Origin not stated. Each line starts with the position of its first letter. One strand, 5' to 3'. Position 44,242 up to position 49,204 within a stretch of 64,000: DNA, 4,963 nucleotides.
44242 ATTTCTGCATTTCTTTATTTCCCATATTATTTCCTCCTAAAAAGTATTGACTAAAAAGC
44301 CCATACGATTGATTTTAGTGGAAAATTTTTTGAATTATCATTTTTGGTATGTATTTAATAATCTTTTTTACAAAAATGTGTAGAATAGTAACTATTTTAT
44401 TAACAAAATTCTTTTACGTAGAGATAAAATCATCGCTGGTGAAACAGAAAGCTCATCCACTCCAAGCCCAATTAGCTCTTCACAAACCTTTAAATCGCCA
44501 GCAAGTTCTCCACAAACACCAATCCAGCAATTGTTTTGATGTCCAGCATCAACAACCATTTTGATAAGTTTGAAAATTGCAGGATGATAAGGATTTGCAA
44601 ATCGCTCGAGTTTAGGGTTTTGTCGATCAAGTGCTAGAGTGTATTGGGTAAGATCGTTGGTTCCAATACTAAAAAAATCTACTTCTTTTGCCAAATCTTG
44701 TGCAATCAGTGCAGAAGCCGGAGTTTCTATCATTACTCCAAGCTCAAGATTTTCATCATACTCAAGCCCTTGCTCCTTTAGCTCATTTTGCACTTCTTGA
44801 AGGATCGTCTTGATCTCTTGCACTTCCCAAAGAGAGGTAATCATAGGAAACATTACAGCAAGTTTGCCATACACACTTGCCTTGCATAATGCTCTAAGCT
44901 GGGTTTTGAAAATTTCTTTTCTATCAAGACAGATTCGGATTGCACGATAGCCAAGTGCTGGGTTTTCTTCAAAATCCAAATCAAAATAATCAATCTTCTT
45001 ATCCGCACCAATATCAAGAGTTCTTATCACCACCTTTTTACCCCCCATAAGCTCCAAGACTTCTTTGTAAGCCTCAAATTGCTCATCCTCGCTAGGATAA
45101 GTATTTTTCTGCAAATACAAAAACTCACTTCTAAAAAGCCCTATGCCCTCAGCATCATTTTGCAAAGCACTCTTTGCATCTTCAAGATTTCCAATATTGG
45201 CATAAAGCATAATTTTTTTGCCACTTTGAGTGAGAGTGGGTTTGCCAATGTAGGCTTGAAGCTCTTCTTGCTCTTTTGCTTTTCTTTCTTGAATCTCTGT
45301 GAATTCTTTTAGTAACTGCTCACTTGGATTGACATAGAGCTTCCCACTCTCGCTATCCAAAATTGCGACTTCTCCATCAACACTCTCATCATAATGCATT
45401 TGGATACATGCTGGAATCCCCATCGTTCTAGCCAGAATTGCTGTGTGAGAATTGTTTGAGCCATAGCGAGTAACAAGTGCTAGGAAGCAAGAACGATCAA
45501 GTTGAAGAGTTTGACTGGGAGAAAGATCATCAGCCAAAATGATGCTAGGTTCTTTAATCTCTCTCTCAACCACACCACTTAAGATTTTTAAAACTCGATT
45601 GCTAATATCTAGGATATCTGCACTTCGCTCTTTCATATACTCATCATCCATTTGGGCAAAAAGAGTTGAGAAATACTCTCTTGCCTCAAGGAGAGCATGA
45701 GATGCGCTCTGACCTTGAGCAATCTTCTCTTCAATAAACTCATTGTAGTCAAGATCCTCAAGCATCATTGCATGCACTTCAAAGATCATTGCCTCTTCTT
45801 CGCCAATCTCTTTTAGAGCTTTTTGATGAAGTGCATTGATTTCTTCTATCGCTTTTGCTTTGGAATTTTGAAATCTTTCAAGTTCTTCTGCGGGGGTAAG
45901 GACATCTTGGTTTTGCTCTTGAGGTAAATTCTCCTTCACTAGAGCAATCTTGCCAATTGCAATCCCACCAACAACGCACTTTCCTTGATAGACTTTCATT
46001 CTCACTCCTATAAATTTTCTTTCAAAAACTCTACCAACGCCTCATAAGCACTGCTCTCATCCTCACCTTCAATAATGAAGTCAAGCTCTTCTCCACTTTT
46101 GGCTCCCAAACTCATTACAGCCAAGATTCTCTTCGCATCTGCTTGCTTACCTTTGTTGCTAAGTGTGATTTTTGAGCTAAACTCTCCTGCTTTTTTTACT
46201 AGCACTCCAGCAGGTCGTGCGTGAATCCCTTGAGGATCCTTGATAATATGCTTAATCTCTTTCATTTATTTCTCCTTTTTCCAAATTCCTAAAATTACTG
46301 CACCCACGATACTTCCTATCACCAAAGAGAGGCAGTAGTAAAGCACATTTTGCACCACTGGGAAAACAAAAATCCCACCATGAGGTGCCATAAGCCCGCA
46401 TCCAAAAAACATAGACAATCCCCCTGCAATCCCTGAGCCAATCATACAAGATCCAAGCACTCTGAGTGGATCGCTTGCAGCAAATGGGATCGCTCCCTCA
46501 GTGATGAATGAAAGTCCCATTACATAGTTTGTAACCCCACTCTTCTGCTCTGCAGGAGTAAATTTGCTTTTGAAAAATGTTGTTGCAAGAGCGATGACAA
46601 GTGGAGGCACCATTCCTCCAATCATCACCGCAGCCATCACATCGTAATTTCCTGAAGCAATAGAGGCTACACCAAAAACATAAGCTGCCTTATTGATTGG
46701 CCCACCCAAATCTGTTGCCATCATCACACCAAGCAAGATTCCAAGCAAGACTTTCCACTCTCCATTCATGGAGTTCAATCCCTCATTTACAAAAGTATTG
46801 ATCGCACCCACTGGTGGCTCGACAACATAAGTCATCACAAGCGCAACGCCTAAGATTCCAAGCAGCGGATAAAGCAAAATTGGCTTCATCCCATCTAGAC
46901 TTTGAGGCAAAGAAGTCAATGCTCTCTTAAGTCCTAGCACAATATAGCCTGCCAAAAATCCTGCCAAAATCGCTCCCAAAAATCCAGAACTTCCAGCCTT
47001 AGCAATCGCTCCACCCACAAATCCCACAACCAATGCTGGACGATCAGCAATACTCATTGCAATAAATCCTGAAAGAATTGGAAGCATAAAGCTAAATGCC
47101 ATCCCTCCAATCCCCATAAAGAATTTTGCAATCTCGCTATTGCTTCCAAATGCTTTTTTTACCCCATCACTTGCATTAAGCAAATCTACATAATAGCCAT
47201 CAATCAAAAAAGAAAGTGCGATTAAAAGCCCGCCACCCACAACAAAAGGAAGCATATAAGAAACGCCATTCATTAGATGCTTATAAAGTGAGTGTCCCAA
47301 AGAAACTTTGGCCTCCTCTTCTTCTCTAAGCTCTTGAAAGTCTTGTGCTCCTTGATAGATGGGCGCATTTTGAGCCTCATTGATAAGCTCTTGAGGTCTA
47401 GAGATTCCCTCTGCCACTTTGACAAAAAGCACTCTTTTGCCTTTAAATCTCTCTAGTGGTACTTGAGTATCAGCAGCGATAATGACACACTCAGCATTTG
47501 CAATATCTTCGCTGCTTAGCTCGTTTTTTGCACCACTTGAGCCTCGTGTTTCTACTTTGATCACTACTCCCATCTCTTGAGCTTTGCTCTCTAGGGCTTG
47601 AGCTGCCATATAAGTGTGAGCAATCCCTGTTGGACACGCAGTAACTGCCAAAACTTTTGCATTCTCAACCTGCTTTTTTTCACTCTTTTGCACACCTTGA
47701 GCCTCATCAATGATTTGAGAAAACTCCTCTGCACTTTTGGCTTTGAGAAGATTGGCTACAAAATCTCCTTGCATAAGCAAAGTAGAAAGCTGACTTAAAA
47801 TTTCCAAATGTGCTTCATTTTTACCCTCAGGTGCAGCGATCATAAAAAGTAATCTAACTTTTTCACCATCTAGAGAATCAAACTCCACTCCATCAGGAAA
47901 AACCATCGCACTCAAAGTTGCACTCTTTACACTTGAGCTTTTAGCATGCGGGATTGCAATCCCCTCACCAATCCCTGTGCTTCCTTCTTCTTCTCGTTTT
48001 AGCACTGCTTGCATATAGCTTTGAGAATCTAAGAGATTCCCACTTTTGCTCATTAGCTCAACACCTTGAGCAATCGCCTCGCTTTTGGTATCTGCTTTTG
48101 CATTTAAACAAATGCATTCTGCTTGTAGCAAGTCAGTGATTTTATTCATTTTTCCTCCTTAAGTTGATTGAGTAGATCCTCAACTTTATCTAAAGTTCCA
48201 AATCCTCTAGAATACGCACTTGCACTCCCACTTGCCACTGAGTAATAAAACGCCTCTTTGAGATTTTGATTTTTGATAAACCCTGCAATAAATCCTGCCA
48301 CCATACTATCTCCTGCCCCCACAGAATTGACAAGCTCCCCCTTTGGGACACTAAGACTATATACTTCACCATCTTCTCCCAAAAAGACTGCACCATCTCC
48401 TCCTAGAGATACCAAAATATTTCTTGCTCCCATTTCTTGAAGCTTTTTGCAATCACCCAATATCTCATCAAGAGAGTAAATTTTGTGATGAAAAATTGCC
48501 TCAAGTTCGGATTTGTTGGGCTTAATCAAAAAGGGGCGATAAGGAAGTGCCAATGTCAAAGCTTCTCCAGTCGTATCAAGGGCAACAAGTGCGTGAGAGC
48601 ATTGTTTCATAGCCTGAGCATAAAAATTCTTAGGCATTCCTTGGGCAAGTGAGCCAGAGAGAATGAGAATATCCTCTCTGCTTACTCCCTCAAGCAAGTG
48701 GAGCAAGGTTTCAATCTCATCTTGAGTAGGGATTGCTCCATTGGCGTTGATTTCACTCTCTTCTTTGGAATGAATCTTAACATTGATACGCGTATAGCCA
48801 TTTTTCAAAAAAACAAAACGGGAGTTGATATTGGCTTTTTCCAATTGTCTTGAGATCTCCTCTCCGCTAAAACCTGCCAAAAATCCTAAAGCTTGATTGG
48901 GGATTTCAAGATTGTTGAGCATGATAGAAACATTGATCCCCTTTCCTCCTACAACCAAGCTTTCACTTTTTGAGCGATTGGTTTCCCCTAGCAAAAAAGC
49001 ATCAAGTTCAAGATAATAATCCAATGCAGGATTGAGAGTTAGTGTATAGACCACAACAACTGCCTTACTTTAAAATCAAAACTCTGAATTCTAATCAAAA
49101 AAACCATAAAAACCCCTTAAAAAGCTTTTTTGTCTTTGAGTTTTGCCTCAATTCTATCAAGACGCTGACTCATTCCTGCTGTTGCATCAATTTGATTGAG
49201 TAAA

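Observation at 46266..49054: Possible glycolytic bypass of missing PfkA (and partly Pyk) through FruK plus PTS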

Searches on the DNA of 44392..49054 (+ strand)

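Call 8: search_dna_similar(query=window:44392-49054:+, collection=plasmids, mode=near, max_rows=5)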
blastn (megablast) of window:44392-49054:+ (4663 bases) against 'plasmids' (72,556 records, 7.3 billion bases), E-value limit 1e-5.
No match.
